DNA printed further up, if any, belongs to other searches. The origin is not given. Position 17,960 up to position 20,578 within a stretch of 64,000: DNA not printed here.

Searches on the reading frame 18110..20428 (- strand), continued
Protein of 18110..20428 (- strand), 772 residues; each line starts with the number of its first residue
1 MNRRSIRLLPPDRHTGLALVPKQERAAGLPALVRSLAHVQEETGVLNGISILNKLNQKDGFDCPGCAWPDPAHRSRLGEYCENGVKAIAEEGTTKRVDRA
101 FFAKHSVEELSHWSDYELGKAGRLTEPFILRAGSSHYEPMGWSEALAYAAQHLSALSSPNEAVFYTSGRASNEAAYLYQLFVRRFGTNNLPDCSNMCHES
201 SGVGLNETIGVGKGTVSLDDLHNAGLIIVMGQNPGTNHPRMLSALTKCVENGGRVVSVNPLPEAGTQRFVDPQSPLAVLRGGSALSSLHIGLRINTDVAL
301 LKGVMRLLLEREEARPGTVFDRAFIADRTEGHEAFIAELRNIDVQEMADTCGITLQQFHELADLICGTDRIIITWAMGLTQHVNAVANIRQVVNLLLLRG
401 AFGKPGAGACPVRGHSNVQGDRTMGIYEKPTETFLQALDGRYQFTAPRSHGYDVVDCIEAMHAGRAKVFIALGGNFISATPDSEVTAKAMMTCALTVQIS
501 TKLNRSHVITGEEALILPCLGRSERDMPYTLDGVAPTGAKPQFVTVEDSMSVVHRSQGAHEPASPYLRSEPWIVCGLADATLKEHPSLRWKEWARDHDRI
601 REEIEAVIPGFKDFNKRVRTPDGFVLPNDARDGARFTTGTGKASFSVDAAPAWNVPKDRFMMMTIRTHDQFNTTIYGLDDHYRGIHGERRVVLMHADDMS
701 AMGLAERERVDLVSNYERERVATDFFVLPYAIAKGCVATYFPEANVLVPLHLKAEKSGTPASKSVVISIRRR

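Call 21: find_encoding_contigs(protein=P0126, flank=7000, max_places=1)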
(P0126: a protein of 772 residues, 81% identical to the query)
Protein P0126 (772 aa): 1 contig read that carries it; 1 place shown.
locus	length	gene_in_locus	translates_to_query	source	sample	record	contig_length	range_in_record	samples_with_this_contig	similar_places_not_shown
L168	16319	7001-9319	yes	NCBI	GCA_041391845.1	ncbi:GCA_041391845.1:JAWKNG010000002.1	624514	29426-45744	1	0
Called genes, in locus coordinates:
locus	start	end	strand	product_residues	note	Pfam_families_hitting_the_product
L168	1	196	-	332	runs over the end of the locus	PF04055:Radical_SAM, PF13353:Fer4_12 (weak), PF06463:Mob_synth_C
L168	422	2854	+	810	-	PF07494:Reg_prop (faint), PF17164:DUF5122, PF18962:Por_Secre_tail (weak)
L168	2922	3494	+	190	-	PF03352:Adenine_glyco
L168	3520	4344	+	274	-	PF02634:FdhD-NarQ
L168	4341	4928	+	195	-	PF04229:GrpB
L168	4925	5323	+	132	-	PF03795:YCII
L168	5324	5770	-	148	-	PF01272:GreA_GreB (weak)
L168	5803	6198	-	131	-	-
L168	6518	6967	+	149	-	-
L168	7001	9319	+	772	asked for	PF00384:Molybdopterin, PF01568:Molydop_binding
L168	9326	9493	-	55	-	-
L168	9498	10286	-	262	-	PF02592:Vut_1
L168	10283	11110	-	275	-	PF03476:MOSC_N, PF03473:MOSC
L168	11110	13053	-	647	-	PF14522:Cytochrome_C7 (faint), PF22113:Mtrc-MtrF_II-IV_dom (faint)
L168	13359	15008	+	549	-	-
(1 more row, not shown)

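Call 22: find_encoding_contigs(protein=P0133, flank=7000, max_places=1)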
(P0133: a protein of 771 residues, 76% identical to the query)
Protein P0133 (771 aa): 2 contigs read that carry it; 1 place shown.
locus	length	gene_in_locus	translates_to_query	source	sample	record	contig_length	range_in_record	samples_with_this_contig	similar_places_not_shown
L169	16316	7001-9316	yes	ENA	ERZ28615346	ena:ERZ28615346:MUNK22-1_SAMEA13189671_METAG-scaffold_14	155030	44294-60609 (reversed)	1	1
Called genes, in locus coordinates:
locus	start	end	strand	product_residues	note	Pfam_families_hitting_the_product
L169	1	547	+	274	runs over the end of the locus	PF02634:FdhD-NarQ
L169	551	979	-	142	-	-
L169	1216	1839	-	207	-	-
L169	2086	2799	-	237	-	PF09365:DUF2461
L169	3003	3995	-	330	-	PF10503:Esterase_PHB, PF20434:BD-FAE (faint), PF12146:Hydrolase_4, PF00326:Peptidase_S9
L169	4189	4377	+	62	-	-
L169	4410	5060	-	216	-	-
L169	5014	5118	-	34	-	-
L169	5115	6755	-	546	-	PF18962:Por_Secre_tail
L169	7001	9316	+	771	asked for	PF00384:Molybdopterin, PF01568:Molydop_binding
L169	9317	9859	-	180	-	PF01812:5-FTHF_cyc-lig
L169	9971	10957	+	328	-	PF00034:Cytochrom_C (faint)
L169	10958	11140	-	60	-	-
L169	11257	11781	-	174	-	PF13302:Acetyltransf_3, PF13420:Acetyltransf_4 (weak), PF00583:Acetyltransf_1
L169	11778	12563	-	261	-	PF02592:Vut_1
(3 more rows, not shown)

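Call 23: find_encoding_contigs(protein=P0149, flank=7000, max_places=1)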
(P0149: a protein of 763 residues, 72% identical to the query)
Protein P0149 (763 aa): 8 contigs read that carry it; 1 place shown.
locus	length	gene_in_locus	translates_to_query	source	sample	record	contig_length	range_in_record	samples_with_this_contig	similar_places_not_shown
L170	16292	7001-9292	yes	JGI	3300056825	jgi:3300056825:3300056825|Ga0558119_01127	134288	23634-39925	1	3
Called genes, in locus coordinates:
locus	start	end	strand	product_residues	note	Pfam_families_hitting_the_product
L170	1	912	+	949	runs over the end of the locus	PF02739:5_3_exonuc_N, PF01367:5_3_exonuc, PF01612:DNA_pol_A_exo1, PF22619:DNA_polI_exo1, PF00476:DNA_pol_A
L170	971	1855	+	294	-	-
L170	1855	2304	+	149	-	-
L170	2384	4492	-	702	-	PF05572:Peptidase_M43, PF00801:PKD, PF18911:PKD_4, PF18962:Por_Secre_tail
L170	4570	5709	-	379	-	PF01053:Cys_Met_Meta_PP, PF00155:Aminotran_1_2 (weak)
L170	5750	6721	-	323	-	-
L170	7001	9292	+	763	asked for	PF00384:Molybdopterin, PF01568:Molydop_binding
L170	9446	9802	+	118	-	PF11534:HTHP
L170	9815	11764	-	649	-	PF20009:GEVED, PF18962:Por_Secre_tail (weak)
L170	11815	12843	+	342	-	-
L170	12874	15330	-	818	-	PF08245:Mur_ligase_M, PF01168:Ala_racemase_N, PF00842:Ala_racemase_C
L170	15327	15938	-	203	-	PF00265:TK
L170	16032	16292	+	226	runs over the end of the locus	-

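Call 25: search_solved_structures(query=window:18110-20428:-, show_alignments=2, max_evalue=0.00001)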
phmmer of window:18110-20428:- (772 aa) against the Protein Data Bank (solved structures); distinct sequences matched with E-value up to 0.00001: 30.
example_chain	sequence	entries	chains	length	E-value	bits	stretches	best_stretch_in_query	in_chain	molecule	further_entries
8rqz_C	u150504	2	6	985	1.1e-39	139.2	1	121-473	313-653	Probable oxidoreductase YjgC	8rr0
9gzq_A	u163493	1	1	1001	1.2e-39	139.1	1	121-473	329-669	Probable oxidoreductase YjgC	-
1aa6_A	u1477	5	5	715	1.2e-39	139.1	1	122-427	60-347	FORMATE DEHYDROGENASE H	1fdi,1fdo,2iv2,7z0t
7vw6_A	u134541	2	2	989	4.5e-39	137.2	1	135-487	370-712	Formate dehydrogenase | Tungsten-containing formate dehydrogenase alpha subunit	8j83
7e5z_A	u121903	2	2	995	4.5e-39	137.2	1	135-487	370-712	Formate dehydrogenase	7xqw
9wxb_B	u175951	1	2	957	5.1e-37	130.4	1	122-500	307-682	Formate dehydrogenase alpha subunit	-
6tg9_A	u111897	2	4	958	1.8e-34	122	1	123-497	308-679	Formate dehydrogenase subunit alpha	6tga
9t1s_L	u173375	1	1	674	1.5e-33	119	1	118-428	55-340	formate dehydrogenase (coenzyme F420)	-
7bkb_D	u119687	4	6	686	1.8e-28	102.2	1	120-428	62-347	Formate dehydrogenase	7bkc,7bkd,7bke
7qv7_S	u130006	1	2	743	4.2e-28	101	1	122-495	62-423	Hydrogen dependent carbon dioxide reductase subunit FdhF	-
9vap_A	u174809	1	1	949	9.5e-28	99.8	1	123-426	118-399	Formate dehydrogenase molybdopterin-binding subunit FdhA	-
2jio_A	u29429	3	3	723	7.3e-20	73.7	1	120-421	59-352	PERIPLASMIC NITRATE REDUCTASE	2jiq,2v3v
2jim_A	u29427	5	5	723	7.4e-20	73.7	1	120-421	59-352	PERIPLASMIC NITRATE REDUCTASE | PROTEIN (PERIPLASMIC NITRATE REDUCTASE)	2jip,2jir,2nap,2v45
1h0h_A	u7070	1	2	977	8.4e-16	60.3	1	167-284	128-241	FORMATE DEHYDROGENASE SUBUNIT ALPHA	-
9qm0_A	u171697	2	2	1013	1.9e-14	55.8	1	161-262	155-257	Formate dehydrogenase, alpha subunit, selenocysteine-containing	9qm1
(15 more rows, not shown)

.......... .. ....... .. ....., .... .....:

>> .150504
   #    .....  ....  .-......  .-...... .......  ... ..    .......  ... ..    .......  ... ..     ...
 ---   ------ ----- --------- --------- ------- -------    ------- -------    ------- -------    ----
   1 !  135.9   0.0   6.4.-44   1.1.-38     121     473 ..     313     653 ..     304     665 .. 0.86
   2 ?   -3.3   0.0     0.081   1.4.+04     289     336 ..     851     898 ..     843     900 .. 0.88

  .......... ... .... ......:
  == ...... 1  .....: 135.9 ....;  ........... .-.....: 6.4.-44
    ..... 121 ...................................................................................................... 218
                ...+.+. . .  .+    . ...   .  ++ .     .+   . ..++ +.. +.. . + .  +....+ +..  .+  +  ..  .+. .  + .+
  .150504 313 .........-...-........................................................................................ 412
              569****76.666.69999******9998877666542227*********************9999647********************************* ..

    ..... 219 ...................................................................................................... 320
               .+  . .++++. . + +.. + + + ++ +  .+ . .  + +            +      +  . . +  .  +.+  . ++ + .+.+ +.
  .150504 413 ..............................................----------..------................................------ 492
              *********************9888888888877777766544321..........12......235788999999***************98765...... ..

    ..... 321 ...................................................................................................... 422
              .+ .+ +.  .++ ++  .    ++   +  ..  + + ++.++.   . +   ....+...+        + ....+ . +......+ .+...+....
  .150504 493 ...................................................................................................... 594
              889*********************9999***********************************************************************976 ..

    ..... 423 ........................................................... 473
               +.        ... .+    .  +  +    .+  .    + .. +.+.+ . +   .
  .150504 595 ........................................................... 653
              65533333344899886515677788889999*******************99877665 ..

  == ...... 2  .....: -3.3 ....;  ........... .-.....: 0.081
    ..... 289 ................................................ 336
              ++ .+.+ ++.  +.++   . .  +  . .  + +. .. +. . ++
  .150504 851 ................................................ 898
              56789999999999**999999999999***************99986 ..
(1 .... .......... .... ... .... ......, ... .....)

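Call 53: find_encoding_contigs(protein=P0130, flank=5000, max_places=1)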
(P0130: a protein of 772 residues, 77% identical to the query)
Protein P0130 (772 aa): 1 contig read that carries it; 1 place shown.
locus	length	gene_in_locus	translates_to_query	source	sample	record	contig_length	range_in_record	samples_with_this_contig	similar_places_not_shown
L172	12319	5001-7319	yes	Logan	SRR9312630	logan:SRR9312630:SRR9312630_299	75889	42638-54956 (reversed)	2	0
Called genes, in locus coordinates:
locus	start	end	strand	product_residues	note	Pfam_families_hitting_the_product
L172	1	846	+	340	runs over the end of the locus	PF04245:NA37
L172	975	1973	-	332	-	PF04055:Radical_SAM, PF13353:Fer4_12 (weak), PF06463:Mob_synth_C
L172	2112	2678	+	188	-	PF03352:Adenine_glyco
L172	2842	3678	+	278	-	PF02634:FdhD-NarQ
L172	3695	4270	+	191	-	PF04229:GrpB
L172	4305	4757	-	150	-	-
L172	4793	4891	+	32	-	-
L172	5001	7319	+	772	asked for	PF00384:Molybdopterin, PF01568:Molydop_binding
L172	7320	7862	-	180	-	PF01812:5-FTHF_cyc-lig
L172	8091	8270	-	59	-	-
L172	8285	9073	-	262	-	PF02592:Vut_1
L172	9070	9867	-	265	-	PF03476:MOSC_N, PF03473:MOSC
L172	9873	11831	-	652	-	-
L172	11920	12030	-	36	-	-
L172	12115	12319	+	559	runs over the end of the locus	-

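Call 54: find_encoding_contigs(protein=P0132, flank=5000, max_places=1)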
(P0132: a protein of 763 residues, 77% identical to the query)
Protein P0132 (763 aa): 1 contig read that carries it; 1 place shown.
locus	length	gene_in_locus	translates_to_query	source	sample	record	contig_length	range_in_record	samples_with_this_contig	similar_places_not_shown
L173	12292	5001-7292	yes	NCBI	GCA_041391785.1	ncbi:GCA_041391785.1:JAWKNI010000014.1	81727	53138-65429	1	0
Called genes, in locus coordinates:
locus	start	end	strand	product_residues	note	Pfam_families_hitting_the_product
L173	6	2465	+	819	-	PF12768:Rax2 (faint), PF14250:AbrB-like (faint), PF00400:WD40 (faint), PF17164:DUF5122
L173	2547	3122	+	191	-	PF03352:Adenine_glyco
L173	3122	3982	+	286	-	PF02634:FdhD-NarQ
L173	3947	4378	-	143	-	-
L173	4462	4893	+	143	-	PF03795:YCII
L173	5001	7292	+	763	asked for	PF00384:Molybdopterin, PF01568:Molydop_binding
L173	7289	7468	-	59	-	-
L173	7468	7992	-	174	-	PF13302:Acetyltransf_3, PF13420:Acetyltransf_4, PF00583:Acetyltransf_1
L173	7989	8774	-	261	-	PF02592:Vut_1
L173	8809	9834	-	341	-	PF06068:TIP49 (faint), PF05496:RuvB_N, PF13401:AAA_22 (faint), PF00004:AAA, PF07726:AAA_3 (faint), PF07728:AAA_5 (faint), PF17864:AAA_lid_4, PF05491:WHD_RuvB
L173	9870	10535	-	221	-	-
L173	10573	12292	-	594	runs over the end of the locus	PF00115:COX1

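Call 55: find_encoding_contigs(protein=P0135, flank=5000, max_places=1)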
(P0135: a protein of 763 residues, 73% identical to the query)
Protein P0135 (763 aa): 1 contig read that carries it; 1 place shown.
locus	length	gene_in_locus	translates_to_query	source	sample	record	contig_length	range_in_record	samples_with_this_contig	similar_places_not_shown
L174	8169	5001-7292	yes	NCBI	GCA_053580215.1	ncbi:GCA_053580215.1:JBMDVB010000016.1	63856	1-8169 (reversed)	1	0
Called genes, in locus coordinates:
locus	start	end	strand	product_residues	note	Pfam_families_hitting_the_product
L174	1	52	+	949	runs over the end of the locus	PF02739:5_3_exonuc_N, PF01367:5_3_exonuc, PF01612:DNA_pol_A_exo1, PF22619:DNA_polI_exo1 (weak), PF00476:DNA_pol_A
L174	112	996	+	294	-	-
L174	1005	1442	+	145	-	-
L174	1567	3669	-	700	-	PF05572:Peptidase_M43, PF00801:PKD (faint), PF18911:PKD_4, PF18962:Por_Secre_tail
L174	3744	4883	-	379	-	PF01053:Cys_Met_Meta_PP, PF00155:Aminotran_1_2 (weak)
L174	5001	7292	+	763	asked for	PF00384:Molybdopterin, PF01568:Molydop_binding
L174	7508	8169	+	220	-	PF14344:DUF4397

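Call 56: find_encoding_contigs(protein=P0152, flank=5000, max_places=1)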
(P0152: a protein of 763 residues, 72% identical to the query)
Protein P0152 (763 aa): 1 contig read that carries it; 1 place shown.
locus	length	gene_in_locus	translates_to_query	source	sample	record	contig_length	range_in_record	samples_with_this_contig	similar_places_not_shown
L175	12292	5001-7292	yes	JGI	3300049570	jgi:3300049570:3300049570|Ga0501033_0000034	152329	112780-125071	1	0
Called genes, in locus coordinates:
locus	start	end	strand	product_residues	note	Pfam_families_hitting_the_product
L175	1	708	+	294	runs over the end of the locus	-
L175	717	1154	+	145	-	-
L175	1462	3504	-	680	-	PF05572:Peptidase_M43, PF00801:PKD, PF18911:PKD_4, PF18962:Por_Secre_tail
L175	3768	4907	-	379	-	PF01053:Cys_Met_Meta_PP, PF00155:Aminotran_1_2 (weak)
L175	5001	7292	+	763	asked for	PF00384:Molybdopterin, PF01568:Molydop_binding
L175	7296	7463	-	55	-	-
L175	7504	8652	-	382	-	PF18916:Lycopene_cyc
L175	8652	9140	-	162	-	PF04116:FA_hydroxylase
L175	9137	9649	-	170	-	-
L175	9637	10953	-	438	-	PF00875:DNA_photolyase, PF03441:FAD_binding_7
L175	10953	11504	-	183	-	PF00293:NUDIX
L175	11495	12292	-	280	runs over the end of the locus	PF00494:SQS_PSY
